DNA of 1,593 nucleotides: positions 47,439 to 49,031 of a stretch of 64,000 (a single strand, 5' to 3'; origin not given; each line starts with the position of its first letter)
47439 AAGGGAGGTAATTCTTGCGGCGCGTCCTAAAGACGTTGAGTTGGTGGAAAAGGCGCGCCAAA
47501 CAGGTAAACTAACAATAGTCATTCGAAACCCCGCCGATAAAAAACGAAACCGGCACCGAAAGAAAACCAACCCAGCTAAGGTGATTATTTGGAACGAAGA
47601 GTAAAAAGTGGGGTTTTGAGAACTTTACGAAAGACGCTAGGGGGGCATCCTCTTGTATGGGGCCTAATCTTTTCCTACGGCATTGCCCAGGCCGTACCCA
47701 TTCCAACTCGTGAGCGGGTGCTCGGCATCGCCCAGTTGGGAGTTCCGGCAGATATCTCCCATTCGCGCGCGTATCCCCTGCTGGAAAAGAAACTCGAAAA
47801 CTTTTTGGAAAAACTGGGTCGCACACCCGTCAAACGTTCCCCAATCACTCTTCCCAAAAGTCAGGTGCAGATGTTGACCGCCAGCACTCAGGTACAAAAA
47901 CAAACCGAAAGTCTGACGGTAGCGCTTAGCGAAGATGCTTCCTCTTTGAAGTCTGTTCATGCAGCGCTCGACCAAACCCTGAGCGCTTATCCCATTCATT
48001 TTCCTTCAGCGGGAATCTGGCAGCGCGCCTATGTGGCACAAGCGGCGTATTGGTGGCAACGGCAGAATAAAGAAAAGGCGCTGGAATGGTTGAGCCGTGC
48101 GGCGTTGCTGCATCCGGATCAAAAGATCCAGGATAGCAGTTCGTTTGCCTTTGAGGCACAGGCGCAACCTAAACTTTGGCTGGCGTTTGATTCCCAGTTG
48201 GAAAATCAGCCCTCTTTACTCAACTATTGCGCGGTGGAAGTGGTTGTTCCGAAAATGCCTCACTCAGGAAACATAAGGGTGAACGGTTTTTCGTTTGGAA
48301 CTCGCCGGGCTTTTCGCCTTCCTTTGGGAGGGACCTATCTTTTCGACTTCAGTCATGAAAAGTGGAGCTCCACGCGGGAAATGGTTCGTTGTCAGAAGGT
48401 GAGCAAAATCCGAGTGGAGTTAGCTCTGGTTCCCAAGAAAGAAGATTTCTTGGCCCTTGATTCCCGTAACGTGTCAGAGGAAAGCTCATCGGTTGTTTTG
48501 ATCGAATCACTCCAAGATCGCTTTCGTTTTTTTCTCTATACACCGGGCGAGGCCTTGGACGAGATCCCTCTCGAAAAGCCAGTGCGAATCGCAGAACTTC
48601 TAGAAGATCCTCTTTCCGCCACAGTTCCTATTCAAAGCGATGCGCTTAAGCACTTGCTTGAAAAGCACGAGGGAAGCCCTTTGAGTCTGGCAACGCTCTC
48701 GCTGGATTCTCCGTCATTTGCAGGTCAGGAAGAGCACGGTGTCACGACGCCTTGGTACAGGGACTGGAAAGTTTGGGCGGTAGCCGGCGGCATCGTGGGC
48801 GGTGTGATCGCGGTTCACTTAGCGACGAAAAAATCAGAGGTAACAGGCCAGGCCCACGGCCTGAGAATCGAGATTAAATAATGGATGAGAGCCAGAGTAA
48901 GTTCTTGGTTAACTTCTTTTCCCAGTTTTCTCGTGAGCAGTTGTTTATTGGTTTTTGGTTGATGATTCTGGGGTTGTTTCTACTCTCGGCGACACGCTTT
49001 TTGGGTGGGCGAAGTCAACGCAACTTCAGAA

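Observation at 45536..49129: Partial Flp/Tad-type pilus mini-locus with sigma-54-type promoter, micro-prepilin ORF and an uncharacterised TPR protein, but no ATPase or secretin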

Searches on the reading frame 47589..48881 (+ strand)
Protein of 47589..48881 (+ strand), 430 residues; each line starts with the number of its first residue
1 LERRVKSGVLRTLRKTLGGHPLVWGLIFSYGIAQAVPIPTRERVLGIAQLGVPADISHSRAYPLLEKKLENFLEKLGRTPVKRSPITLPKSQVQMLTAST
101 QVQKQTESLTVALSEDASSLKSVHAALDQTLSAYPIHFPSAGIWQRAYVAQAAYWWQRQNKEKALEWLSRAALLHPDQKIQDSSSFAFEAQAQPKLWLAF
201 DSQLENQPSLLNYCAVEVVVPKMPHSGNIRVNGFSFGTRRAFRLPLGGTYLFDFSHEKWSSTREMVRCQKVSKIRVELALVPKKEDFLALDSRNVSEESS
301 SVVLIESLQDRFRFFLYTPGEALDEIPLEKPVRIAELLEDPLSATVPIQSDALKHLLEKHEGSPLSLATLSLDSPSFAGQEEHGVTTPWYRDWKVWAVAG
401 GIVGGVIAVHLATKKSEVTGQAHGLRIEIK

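Call 5: search_protein_families(library=pfam, max_evalue=1, proteins=[window:47589-48881:+])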
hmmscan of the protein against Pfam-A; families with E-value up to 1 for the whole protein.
window:47589-48881:+ (430 aa): 3 families
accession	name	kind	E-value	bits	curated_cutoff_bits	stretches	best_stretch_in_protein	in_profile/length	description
PF24879.1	DUF7737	-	0.17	12.4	27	0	120-184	23-98/103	Domain of unknown function (DUF7737)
PF07719.23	TPR_2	-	0.21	12.3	27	1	146-177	2-33/34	Tetratricopeptide repeat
PF08238.18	Sel1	-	0.26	12.4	30.7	1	158-173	18-33/36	Sel1 repeat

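Call 6: search_protein_families(library=ncbifam, max_evalue=1, proteins=[window:47589-48881:+])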
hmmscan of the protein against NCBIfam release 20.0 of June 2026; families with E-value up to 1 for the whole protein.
window:47589-48881:+ (430 aa): 2 families
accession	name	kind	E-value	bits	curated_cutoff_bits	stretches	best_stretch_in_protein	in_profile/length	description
NF047558.1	TPR_END_plus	domain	0.048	13.6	32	1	148-178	2-32/56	TPR end-of-group domain-containing protein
NF053524.1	thylo_ssl2009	equivalog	0.093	13.4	58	1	397-417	15-35/90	ssl2009 family thylakoid membrane protein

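Call 13: find_homologous_proteins(query=window:47589-48878:+)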
Query window:47589-48878:+ (430 aa): 3 proteins with E <= 0.001 among 8000 candidates.
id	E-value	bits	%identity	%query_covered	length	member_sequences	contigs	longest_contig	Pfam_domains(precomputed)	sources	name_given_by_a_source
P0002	3.3e-284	960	100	100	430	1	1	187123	-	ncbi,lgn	-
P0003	5.2e-21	93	31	50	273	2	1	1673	-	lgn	-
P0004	9.8e-19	86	26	94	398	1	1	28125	-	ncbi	-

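Call 16: find_encoding_contigs(protein=P0004, flank=10000)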
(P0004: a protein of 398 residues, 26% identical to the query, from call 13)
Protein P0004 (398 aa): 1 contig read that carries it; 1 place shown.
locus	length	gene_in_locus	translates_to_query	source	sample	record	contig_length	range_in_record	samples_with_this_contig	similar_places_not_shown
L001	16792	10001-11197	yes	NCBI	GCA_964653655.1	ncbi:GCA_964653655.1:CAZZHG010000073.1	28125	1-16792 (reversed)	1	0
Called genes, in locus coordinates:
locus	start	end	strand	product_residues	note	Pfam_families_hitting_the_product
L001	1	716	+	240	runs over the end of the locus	PF04351:PilP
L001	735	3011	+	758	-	PF11741:AMIN (faint), PF21305:type_II_gspD_N0 (weak), PF07660:STN (weak), PF03958:Secretin_N, PF00263:Secretin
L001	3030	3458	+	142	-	-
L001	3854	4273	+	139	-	PF07879:PHB_acc_N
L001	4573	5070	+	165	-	-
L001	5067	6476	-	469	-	PF13396:PLDc_N (weak), PF13091:PLDc_2, PF00614:PLDc (weak), PF13091:PLDc_2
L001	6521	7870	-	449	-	-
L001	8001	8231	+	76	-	-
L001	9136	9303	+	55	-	-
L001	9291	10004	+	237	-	PF16976:RcpC (weak)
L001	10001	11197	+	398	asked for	-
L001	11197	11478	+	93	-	-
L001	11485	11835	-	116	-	PF09538:FYDLN_acid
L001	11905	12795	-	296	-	PF00294:PfkB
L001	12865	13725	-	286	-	PF01048:PNP_UDP_1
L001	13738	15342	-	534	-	PF00089:Trypsin, PF13365:Trypsin_2, PF13180:PDZ_2, PF00595:PDZ, PF17820:PDZ_6, PF00595:PDZ, PF13180:PDZ_2, PF17820:PDZ_6, +2 more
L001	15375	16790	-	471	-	?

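Call 17: find_encoding_contigs(protein=P0002, flank=10000)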
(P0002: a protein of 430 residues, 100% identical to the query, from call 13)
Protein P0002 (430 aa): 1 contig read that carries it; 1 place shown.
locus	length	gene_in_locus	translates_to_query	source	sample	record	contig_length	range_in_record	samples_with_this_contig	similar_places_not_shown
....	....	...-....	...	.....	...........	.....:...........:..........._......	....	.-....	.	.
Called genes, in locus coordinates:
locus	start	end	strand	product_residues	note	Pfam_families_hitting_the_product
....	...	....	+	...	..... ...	-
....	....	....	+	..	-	-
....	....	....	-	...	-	-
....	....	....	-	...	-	?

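Call 23: find_related_loci(query=A1, collection=genome_contigs, flank=10000)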
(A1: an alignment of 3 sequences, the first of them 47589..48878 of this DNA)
Query A1 (430 aa) in genome_contigs; peptide patterns used: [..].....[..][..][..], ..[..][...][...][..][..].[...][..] (x = any residue, [..] = any of these).
89 stretches matched a pattern; 2 encode a relative of the query (tblastn E <= 1e-3); 2 distinct loci.
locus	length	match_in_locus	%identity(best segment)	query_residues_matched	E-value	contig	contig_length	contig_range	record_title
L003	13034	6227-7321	26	22-380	6e-26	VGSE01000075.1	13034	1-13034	MAG: Deltaproteobacteria bacterium isolate K_Offshore_120m_m2_196 K_Offshore_120m_m2_196_Ga0194131_10008751, whole genom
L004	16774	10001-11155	26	22-424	9e-24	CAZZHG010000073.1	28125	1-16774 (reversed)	MAG TPA_asm: uncultured Pseudobdellovibrionaceae bacterium isolate SRP150892_co2_490 genome assembly, contig: NODE_2162_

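Call 35: search_protein_representatives(alignment_id=A1)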
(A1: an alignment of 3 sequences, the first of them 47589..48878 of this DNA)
Query: 3 sequences, 409 profile positions. Proteins with E-value up to 0.001 (for the whole library): 91; up to 1e-10: 73; up to 1e-30: 46. The best 91 are listed.
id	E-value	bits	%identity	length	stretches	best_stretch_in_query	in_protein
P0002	1.8e-206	702.3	-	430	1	3-409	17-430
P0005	2.1e-123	428.7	-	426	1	8-401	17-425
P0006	5.0e-106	371.5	-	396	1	8-409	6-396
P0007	8.9e-83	294.9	-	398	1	6-409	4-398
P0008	3.1e-76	273.4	-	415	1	8-403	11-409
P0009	1.5e-69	251.3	-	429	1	32-399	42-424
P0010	1.8e-66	241.2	-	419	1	23-409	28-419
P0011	1.2e-65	238.5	-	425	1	21-408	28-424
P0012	1.2e-64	235.2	-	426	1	20-407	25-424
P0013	2.5e-64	234.2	-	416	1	9-407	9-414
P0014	4.9e-64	233.2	-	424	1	15-396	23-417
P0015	2.7e-63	230.7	-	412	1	13-399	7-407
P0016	2.2e-58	214.6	-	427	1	25-409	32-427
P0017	5.4e-58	213.3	-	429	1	14-406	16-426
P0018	5.9e-57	209.9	-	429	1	22-401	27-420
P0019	2.3e-56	207.9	-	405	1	8-407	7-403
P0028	1.9e-50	188.4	-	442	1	9-406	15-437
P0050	2.0e-29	119.2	-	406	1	8-409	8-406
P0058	3.6e-22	95.3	-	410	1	7-392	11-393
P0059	5.6e-22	94.7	-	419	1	10-403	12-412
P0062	1.4e-21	93.3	-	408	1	29-384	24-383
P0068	2.6e-16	76.0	-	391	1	22-408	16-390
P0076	5.0e-11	58.6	-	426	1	48-391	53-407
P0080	6.1e-08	48.4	-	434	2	13-247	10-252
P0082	4.7e-07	45.5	-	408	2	119-247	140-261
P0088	4.7e-05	38.9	-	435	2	189-287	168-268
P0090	2.4e-04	36.6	-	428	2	91-261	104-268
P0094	6.9e-04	35.1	-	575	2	124-257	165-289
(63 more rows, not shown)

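Call 37: list_cluster_members(proteins=[P0005, P0006, P0007, P0008, P0009, P0010, P0013, P0019, P0028, P0050])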
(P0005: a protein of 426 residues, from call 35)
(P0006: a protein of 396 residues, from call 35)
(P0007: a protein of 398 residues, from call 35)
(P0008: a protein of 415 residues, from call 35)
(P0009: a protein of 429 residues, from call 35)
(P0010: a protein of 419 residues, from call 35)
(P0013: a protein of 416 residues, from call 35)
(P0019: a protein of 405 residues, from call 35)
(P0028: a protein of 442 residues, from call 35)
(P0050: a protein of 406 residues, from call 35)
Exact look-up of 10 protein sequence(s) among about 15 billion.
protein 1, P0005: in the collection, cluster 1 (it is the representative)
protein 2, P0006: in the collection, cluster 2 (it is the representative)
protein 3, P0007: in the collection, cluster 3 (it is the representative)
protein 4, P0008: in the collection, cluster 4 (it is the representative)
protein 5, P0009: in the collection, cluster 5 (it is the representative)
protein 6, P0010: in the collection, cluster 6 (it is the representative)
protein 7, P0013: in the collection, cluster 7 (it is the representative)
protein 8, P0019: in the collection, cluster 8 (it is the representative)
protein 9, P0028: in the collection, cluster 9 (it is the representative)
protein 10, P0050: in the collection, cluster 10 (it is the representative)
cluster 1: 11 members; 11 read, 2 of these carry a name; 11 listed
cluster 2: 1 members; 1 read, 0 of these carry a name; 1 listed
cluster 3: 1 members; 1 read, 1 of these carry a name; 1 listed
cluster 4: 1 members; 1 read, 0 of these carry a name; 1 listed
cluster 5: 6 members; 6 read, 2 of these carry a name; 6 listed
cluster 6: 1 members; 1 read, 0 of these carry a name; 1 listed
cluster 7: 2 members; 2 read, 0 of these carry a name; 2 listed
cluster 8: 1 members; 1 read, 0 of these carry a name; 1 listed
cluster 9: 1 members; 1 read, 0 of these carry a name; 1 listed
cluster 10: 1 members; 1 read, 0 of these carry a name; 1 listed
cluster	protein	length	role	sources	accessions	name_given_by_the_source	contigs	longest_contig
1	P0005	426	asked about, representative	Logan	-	-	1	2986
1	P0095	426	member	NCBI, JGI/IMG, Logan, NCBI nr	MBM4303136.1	MAG: hypothetical protein FJ112_02280 [Deltaproteobacteria bacterium] | hypothetical protein [Deltaproteobacteria bacterium]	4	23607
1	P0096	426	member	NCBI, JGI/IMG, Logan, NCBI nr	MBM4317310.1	MAG: hypothetical protein FJ116_07500 [Deltaproteobacteria bacterium] | hypothetical protein [Deltaproteobacteria bacterium]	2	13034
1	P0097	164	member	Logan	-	-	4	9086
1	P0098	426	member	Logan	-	-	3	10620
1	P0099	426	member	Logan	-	-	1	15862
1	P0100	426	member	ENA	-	-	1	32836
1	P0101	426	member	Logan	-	-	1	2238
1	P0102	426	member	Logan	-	-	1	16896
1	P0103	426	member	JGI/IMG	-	-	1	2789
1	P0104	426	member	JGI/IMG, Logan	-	-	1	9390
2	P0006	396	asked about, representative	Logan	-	-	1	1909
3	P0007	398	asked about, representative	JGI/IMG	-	hypothetical protein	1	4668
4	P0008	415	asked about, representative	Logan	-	-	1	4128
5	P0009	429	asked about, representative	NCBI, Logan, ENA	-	-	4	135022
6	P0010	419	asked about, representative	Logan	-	-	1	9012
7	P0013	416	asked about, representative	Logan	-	-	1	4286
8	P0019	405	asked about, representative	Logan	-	-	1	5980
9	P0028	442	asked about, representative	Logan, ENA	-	-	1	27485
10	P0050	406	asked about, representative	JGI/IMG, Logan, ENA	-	-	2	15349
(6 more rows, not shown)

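Call 53: find_encoding_contigs(protein=P0009, flank=10000, max_places=3)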
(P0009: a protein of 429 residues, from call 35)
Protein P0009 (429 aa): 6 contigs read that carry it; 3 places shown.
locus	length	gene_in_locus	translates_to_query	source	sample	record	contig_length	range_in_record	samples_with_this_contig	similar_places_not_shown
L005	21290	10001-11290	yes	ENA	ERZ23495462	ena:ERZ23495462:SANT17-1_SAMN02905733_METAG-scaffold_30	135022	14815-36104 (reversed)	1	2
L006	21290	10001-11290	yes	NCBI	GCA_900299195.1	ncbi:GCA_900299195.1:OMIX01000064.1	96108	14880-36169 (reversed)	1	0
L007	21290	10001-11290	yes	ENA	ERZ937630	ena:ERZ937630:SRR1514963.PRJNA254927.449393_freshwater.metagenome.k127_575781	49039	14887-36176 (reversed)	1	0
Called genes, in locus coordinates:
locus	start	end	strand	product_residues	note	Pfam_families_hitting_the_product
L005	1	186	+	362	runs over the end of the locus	PF11104:PilM_2, PF14450:FtsA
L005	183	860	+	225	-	PF05137:PilN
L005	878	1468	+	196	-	PF04350:PilO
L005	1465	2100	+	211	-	PF04351:PilP (weak)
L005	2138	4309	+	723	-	PF21305:type_II_gspD_N0, PF07660:STN (weak), PF03958:Secretin_N, PF00263:Secretin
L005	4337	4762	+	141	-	-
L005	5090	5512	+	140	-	PF07879:PHB_acc_N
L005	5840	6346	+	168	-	-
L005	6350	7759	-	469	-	PF13396:PLDc_N, PF13091:PLDc_2, PF00614:PLDc (weak), PF13091:PLDc_2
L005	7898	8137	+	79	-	-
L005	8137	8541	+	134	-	-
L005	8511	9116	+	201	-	-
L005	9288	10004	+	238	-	-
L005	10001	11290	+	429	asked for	-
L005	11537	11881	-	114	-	PF09538:FYDLN_acid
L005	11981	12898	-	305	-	PF00294:PfkB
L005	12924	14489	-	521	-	PF14685:PDZ_Tricorn (faint), PF00089:Trypsin, PF13365:Trypsin_2, PF13180:PDZ_2, PF00595:PDZ, PF17820:PDZ_6, PF00595:PDZ, PF17820:PDZ_6 (weak)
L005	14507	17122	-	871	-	PF02861:Clp_N, PF23569:NBD_SMAX1, PF00004:AAA, PF17871:AAA_lid_9, PF00004:AAA, PF07724:AAA_2, PF07728:AAA_5, PF10431:ClpB_D2-small, +9 more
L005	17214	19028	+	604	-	PF00664:ABC_membrane, PF00005:ABC_tran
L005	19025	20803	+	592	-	PF00664:ABC_membrane, PF00005:ABC_tran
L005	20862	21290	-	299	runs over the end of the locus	PF00152:tRNA-synt_2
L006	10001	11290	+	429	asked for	-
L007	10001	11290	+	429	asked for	-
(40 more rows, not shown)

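Call 54: find_encoding_contigs(protein=P0028, flank=10000, max_places=3)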
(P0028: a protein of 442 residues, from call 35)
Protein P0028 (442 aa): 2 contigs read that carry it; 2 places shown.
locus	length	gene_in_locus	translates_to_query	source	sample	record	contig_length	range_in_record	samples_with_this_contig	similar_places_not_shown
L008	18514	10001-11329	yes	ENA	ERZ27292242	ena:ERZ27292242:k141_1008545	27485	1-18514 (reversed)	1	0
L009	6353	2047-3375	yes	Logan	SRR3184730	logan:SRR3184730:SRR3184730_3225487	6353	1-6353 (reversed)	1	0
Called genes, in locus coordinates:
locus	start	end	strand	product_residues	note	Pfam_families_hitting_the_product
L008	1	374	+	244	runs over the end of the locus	PF05137:PilN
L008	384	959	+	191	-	PF04350:PilO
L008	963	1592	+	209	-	PF04351:PilP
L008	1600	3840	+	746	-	PF21305:type_II_gspD_N0 (weak), PF07660:STN, PF03958:Secretin_N, PF00263:Secretin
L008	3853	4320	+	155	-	-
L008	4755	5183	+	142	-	PF07879:PHB_acc_N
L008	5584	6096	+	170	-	-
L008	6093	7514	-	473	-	PF13396:PLDc_N, PF13091:PLDc_2, PF00614:PLDc (weak)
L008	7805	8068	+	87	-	-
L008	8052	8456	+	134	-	-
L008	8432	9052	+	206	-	-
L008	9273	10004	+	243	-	PF16976:RcpC (weak)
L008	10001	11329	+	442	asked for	-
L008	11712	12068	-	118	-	PF09538:FYDLN_acid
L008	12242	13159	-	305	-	PF00294:PfkB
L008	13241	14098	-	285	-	PF01048:PNP_UDP_1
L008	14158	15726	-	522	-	PF00089:Trypsin, PF13365:Trypsin_2, PF00595:PDZ, PF13180:PDZ_2, PF17820:PDZ_6, PF00595:PDZ, PF13180:PDZ_2, PF17820:PDZ_6, +1 more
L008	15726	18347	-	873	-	PF02861:Clp_N, PF23569:NBD_SMAX1, PF00004:AAA, PF17871:AAA_lid_9, PF07724:AAA_2, PF00004:AAA, PF07728:AAA_5, PF10431:ClpB_D2-small, +6 more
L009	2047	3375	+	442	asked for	-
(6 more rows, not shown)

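Call 55: list_cluster_members(proteins=[P0058, P0059, P0062, P0068, P0076, P0080, P0082, P0088, P0090, P0094])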
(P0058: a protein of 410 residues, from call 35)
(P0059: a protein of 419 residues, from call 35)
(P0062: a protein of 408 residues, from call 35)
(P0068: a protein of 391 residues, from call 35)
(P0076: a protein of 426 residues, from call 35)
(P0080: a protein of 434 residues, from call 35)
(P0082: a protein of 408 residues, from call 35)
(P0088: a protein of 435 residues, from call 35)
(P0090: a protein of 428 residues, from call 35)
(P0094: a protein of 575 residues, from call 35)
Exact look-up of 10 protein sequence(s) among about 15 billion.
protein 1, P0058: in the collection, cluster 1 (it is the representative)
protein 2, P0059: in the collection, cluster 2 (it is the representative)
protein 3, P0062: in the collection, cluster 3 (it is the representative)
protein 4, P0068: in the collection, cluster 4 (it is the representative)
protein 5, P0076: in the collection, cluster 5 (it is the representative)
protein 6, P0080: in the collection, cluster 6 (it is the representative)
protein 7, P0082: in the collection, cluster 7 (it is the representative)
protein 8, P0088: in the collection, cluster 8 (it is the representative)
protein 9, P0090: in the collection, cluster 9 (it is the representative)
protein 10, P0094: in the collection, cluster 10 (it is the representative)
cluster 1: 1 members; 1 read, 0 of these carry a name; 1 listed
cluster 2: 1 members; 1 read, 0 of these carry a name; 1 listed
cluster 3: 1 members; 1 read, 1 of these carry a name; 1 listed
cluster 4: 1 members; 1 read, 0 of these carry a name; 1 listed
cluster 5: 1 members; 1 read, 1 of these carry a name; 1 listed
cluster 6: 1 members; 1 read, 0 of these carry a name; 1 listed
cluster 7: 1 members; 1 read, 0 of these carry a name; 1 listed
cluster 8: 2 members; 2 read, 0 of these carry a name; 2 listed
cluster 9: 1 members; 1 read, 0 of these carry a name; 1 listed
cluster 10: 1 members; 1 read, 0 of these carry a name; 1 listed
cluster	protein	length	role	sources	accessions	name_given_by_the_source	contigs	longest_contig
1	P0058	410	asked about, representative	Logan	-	-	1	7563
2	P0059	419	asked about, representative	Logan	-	-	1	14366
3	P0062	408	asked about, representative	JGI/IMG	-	hypothetical protein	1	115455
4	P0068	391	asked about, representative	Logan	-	-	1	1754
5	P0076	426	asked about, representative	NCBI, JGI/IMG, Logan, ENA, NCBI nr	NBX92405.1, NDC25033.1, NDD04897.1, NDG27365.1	MAG: hypothetical protein EB078_08325 [Proteobacteria bacterium] | hypothetical protein [Pseudomonadota bacterium]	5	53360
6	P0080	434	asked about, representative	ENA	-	-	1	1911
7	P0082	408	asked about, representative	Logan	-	-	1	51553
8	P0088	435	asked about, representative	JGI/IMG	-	-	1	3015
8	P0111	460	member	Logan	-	-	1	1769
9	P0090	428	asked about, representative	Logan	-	-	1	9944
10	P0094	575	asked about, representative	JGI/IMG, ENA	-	-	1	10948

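Call 56: find_encoding_contigs(protein=P0062, flank=10000, max_places=1)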
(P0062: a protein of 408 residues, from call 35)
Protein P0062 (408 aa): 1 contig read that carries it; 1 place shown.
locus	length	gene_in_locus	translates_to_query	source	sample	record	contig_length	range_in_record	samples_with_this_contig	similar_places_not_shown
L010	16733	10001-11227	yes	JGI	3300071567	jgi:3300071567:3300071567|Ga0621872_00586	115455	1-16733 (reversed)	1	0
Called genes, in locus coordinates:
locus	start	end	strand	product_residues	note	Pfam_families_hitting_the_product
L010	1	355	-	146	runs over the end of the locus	PF00436:SSB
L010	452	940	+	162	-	PF06271:RDD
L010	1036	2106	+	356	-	PF11104:PilM_2, PF14450:FtsA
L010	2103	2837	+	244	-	PF05137:PilN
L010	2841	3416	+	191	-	PF04350:PilO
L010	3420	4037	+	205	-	PF04351:PilP (weak)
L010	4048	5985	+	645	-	PF21305:type_II_gspD_N0 (weak), PF07660:STN (weak), PF03958:Secretin_N, PF00263:Secretin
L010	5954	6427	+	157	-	-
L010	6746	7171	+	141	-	PF07879:PHB_acc_N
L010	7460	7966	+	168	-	-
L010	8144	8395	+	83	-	-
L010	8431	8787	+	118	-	-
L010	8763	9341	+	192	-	-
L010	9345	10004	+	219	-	-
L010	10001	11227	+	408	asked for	-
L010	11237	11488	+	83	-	-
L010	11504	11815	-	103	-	PF09538:FYDLN_acid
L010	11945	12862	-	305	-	PF00294:PfkB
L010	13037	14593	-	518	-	PF00089:Trypsin, PF13365:Trypsin_2, PF14685:PDZ_Tricorn (faint), PF00595:PDZ, PF13180:PDZ_2, PF17820:PDZ_6, PF00595:PDZ (weak), PF17820:PDZ_6, +1 more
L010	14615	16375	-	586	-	PF17871:AAA_lid_9, PF00004:AAA, PF07724:AAA_2, PF07728:AAA_5, PF10431:ClpB_D2-small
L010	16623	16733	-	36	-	?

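Call 57: find_encoding_contigs(protein=P0076, flank=10000, max_places=1)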
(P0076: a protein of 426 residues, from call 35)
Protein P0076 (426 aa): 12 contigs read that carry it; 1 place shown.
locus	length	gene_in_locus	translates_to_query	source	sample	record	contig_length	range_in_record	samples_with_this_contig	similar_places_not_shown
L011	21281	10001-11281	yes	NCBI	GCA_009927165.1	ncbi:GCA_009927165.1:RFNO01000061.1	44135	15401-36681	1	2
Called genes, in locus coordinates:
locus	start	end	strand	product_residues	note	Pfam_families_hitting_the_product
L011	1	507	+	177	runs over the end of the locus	PF06271:RDD (weak)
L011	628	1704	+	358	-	PF11104:PilM_2, PF14450:FtsA (faint)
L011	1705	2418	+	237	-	PF05137:PilN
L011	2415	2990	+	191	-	PF04350:PilO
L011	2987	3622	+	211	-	PF04351:PilP (weak)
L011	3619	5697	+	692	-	PF07660:STN (faint), PF03958:Secretin_N, PF00263:Secretin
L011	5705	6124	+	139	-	-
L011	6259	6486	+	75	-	-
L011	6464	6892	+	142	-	PF07879:PHB_acc_N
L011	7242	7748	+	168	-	-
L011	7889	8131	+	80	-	-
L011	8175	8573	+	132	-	-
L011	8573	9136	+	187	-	-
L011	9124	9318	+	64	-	-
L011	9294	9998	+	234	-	-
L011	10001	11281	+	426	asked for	-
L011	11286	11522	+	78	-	-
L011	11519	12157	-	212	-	PF09538:FYDLN_acid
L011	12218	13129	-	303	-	PF00294:PfkB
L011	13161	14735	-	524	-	PF00089:Trypsin, PF13365:Trypsin_2, PF00595:PDZ, PF13180:PDZ_2, PF14685:PDZ_Tricorn (faint), PF17820:PDZ_6, PF00595:PDZ (weak), PF17820:PDZ_6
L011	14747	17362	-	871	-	PF02861:Clp_N, PF23569:NBD_SMAX1, PF00004:AAA, PF17871:AAA_lid_9, PF00004:AAA, PF07724:AAA_2, PF07728:AAA_5, PF10431:ClpB_D2-small, +5 more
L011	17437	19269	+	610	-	PF00664:ABC_membrane, PF00005:ABC_tran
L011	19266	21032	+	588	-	PF00664:ABC_membrane, PF00005:ABC_tran, PF02463:SMC_N (faint)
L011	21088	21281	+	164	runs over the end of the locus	PF00731:AIRC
